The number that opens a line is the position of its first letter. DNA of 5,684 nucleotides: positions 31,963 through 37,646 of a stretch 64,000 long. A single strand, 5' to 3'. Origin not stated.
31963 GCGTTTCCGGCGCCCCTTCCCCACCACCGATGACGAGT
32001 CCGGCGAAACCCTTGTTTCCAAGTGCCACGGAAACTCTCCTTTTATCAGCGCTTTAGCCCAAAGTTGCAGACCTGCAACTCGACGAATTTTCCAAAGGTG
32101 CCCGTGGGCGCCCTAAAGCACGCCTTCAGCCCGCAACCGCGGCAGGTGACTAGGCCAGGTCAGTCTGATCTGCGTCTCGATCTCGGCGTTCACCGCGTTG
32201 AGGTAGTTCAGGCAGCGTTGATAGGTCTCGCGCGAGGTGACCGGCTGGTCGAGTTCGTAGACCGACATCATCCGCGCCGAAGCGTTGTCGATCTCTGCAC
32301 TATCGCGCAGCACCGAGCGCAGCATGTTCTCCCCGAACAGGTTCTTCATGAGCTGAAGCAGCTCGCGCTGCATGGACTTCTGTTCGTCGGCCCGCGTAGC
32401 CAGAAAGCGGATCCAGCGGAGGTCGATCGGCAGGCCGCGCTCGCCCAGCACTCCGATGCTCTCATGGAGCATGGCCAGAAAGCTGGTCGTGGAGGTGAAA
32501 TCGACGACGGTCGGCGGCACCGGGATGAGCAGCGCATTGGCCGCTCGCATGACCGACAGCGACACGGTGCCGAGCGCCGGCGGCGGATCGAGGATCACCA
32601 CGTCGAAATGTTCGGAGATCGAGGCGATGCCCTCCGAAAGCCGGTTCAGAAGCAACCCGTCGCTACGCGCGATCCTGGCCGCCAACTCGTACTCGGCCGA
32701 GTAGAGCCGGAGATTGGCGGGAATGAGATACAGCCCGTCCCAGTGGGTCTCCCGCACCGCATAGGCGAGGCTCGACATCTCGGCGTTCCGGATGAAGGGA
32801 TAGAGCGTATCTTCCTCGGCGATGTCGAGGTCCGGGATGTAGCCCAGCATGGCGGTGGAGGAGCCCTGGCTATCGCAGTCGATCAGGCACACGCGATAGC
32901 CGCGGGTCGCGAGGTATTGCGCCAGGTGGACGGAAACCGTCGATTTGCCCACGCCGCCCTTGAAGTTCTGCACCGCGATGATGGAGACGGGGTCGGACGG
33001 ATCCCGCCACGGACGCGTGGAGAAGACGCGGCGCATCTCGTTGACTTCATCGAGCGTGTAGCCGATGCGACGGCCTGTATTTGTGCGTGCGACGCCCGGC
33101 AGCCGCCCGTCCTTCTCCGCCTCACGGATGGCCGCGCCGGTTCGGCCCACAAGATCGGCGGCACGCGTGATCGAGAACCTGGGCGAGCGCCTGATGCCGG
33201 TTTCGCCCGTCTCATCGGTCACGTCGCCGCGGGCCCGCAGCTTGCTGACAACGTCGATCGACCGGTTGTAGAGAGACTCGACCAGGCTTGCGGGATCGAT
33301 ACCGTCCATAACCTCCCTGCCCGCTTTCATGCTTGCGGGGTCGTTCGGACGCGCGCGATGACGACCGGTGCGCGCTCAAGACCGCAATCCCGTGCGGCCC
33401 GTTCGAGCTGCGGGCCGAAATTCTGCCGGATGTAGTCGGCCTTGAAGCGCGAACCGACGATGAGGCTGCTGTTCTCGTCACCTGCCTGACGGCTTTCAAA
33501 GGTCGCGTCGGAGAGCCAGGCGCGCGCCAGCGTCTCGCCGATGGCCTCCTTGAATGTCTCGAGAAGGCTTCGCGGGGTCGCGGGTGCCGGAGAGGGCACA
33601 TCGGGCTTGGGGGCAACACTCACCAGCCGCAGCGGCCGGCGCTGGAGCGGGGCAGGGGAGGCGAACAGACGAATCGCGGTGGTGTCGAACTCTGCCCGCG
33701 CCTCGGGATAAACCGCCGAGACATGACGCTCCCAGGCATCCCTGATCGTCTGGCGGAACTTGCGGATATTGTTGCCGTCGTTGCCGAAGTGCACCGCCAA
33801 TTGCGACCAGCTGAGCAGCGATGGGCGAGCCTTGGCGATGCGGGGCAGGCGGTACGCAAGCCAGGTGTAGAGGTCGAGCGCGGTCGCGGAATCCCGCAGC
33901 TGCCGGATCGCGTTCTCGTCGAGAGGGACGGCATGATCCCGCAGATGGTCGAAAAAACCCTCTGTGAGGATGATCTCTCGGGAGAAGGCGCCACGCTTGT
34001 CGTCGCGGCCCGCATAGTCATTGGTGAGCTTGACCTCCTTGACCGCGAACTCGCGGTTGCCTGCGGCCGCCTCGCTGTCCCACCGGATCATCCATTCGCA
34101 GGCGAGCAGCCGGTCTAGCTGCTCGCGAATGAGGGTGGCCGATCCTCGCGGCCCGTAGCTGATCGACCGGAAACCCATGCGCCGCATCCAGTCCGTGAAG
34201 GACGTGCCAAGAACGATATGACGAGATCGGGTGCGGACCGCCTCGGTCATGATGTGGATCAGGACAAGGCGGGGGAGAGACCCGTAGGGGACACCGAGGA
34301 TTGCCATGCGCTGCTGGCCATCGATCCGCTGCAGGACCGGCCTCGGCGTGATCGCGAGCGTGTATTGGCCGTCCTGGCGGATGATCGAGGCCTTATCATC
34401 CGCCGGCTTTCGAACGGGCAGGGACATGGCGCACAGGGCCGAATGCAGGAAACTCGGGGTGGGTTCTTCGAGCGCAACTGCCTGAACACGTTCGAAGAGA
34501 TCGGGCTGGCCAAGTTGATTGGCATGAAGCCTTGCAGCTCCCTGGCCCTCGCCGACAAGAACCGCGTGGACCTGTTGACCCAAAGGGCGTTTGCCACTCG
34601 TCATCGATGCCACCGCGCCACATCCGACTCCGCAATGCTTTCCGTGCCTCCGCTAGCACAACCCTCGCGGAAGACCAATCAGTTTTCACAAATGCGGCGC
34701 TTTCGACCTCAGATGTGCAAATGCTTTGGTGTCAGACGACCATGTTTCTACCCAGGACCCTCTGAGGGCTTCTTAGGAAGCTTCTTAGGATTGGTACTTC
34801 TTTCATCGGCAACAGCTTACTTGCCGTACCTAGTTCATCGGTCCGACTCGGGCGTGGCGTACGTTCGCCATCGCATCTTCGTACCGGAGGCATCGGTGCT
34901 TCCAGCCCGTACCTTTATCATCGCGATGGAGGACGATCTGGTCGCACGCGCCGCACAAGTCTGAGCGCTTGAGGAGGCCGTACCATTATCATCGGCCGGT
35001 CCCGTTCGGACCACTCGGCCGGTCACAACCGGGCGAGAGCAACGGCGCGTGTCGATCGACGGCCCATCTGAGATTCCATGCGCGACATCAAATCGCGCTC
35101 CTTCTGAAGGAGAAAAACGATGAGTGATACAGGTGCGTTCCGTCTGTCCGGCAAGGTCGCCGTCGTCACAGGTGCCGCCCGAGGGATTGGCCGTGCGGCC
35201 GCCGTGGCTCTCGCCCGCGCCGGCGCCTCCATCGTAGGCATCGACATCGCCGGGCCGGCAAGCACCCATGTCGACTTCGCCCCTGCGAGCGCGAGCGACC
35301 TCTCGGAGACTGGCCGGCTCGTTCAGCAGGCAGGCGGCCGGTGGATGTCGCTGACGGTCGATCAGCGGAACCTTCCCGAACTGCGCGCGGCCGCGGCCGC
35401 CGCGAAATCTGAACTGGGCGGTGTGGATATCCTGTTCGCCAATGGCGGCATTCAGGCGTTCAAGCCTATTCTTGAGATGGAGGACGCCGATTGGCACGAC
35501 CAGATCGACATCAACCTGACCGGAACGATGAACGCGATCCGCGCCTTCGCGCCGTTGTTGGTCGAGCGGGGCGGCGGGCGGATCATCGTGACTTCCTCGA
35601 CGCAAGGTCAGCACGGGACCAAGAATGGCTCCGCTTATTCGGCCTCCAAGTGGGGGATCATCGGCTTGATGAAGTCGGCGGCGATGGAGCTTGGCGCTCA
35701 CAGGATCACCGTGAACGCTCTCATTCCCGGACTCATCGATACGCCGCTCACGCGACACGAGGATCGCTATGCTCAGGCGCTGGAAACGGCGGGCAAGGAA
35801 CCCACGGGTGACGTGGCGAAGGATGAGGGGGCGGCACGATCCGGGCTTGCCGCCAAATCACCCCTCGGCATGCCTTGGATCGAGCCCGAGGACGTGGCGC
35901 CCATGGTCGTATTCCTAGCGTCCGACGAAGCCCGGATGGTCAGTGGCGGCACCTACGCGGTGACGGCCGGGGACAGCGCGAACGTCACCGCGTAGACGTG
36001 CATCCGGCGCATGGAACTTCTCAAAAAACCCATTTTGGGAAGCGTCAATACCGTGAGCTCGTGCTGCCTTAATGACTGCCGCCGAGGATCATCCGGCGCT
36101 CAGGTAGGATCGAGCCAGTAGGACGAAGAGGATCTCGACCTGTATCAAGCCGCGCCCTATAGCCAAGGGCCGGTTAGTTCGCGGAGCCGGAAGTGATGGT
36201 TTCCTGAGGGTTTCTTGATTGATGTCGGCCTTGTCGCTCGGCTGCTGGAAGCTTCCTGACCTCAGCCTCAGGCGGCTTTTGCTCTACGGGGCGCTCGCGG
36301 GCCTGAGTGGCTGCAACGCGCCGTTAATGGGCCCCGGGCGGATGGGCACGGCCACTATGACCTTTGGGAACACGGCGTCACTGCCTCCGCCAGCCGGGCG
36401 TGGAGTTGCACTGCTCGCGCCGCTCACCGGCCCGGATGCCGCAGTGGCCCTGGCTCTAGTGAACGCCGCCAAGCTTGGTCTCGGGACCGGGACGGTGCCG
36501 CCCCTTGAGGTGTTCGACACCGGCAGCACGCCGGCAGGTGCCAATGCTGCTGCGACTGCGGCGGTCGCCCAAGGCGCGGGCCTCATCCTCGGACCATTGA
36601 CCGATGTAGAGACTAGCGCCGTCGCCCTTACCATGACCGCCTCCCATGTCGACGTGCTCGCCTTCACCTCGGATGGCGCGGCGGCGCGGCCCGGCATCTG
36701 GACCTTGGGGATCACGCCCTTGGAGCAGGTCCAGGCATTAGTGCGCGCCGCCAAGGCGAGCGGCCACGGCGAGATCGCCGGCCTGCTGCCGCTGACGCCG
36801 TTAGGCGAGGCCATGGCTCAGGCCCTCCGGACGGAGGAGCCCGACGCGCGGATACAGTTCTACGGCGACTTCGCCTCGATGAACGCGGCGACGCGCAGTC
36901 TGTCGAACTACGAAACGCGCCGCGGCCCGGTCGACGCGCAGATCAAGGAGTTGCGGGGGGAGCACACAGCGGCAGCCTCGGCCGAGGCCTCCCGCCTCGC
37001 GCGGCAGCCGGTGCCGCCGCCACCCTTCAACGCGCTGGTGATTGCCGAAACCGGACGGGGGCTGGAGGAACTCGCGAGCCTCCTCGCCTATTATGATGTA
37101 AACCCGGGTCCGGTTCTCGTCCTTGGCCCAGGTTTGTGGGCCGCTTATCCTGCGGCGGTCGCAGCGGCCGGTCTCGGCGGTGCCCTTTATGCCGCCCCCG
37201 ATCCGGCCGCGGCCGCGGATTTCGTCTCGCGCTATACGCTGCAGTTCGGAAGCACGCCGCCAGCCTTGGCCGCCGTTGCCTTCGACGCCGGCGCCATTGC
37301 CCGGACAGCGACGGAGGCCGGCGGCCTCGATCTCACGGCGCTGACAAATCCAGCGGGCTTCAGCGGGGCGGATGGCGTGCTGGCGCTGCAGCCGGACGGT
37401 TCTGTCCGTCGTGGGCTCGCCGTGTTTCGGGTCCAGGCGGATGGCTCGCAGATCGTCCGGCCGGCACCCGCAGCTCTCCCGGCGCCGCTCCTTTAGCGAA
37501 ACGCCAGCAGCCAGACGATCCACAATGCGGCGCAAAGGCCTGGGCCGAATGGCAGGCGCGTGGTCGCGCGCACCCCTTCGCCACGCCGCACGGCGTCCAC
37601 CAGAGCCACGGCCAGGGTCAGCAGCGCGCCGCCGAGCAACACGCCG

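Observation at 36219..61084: Candidate undescribed system: plasmid-borne T2SS island interleaved with Tat-ferritin-like cargo genes, a methyltransferase/glycosyltransferase machine and cell-wall remodelling genes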

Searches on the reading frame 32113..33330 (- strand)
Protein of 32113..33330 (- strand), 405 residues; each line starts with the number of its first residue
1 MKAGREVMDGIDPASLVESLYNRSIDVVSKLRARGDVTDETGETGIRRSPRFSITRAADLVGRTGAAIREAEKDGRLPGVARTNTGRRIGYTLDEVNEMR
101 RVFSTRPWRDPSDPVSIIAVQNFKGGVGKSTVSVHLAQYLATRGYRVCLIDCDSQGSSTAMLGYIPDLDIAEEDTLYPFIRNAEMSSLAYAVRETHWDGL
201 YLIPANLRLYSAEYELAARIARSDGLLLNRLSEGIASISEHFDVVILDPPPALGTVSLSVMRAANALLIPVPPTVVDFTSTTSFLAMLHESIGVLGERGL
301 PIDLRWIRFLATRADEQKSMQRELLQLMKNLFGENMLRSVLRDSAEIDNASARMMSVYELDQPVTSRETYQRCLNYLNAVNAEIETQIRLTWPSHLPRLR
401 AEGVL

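Call 9: search_protein_families(library=pfam, proteins=[window:32113-33330:-], max_evalue=0.001)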
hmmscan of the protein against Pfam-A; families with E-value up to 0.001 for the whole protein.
window:32113-33330:- (405 aa): 9 families
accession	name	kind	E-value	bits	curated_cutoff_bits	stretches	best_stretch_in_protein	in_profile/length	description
PF13614.12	AAA_31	-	2e-32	113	27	1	116-277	2-153/177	AAA domain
PF01656.29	CbiA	-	1.3e-21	77.3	25.4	1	118-356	1-124/125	CobQ/CobB/MinD/ParA nucleotide binding domain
PF10609.15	ParA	-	6.2e-15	55.7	27.1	1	116-192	4-82/246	NUBPL iron-transfer P-loop NTPase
PF09140.17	MipZ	-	9.4e-12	45.2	20.7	1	117-158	2-43/262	ATPase MipZ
PF06564.18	CBP_BcsQ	-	1.8e-06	28.1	21.3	1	116-266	2-140/234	Cellulose biosynthesis protein BcsQ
PF00142.24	Fer4_NifH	-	4.1e-06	26.9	25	1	124-162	8-46/271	4Fe-4S iron sulfur cluster binding proteins, NifH/frxC family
PF02374.21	ArsA_ATPase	-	3.5e-05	23.6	24.3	0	124-153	9-38/305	Anion-transporting ATPase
PF16575.11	CLP1_P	-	0.00013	22.2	26.6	1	126-161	4-39/188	mRNA cleavage and polyadenylation factor CLP1 P-loop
PF07015.17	VirC1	-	0.00065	19.5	24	0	117-156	3-42/231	VirC1 protein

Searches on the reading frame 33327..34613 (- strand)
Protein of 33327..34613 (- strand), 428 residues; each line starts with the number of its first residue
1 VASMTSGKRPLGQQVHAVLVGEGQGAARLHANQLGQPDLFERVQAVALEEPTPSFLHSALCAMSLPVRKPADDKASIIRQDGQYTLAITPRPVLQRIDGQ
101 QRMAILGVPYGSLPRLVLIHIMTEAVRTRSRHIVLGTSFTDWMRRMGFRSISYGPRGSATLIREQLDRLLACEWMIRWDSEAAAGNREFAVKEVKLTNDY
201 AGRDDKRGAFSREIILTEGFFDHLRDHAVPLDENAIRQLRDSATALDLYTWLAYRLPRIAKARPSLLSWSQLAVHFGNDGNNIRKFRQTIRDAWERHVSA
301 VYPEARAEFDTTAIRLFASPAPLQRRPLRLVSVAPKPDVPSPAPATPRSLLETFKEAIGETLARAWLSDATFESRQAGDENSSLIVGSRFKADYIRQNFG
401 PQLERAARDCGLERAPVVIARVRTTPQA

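Call 9: search_protein_families(library=pfam, proteins=[window:33327-34613:-], max_evalue=0.001)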
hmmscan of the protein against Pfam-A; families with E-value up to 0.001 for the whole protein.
window:33327-34613:- (428 aa): 1 family
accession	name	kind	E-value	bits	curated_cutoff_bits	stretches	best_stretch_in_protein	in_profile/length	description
PF04796.18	RepA_C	-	5.6e-56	190.1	26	1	108-270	1-180/181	Plasmid encoded RepA protein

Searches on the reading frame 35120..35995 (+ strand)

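Call 34: search_protein_families(library=pfam, proteins=[window:35120-35995:+], max_evalue=0.01)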
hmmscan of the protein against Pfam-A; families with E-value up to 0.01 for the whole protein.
window:35120-35995:+ (291 aa): 3 families
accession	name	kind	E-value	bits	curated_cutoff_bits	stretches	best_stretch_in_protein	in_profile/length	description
PF00106.31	adh_short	-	1.1e-49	169.1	26.6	1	12-214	1-190/195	short chain dehydrogenase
PF13561.12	adh_short_C2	-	3.1e-46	158.3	27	2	18-230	1-201/236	Enoyl-(Acyl carrier protein) reductase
PF08659.16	KR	-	4.4e-06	27.2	22.6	1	15-176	4-152/180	KR domain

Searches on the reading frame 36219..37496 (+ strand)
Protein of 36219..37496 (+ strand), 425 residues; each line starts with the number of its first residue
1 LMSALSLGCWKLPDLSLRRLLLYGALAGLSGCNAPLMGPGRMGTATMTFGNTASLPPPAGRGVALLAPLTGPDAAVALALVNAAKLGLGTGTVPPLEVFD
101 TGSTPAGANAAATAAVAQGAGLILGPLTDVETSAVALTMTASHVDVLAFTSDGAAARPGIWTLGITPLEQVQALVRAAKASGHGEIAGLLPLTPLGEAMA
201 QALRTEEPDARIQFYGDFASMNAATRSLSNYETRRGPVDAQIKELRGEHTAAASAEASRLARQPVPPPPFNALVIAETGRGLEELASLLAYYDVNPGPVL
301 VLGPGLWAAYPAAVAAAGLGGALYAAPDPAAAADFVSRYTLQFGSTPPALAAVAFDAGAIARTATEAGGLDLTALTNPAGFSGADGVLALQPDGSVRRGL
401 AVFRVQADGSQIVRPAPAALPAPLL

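Call 3: search_protein_families(library=pfam, proteins=[window:36219-37496:+], max_evalue=0.01)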
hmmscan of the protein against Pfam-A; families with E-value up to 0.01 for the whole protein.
window:36219-37496:+ (425 aa): 2 families
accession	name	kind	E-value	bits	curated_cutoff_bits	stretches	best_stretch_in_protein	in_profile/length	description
PF13458.12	Peripla_BP_6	-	5e-12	46.6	31.7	1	63-409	4-342/343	Periplasmic binding protein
PF04348.19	LppC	-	0.0028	16.7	28.8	1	63-226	221-394/563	LppC putative lipoprotein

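Call 34: search_protein_families(library=pfam, proteins=[window:36219-37496:+], max_evalue=0.01)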
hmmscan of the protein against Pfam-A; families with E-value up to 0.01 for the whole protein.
window:36219-37496:+ (425 aa): 2 families
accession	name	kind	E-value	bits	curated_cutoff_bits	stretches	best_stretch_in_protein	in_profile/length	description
PF13458.12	Peripla_BP_6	-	5e-12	46.6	31.7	1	63-409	4-342/343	Periplasmic binding protein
PF04348.19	LppC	-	0.0028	16.7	28.8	1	63-226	221-394/563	LppC putative lipoprotein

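Call 72: search_protein_families(library=ncbifam, proteins=[window:36219-37496:+], max_evalue=0.001)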
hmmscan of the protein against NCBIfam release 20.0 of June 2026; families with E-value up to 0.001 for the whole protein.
window:36219-37496:+ (425 aa): 0 families
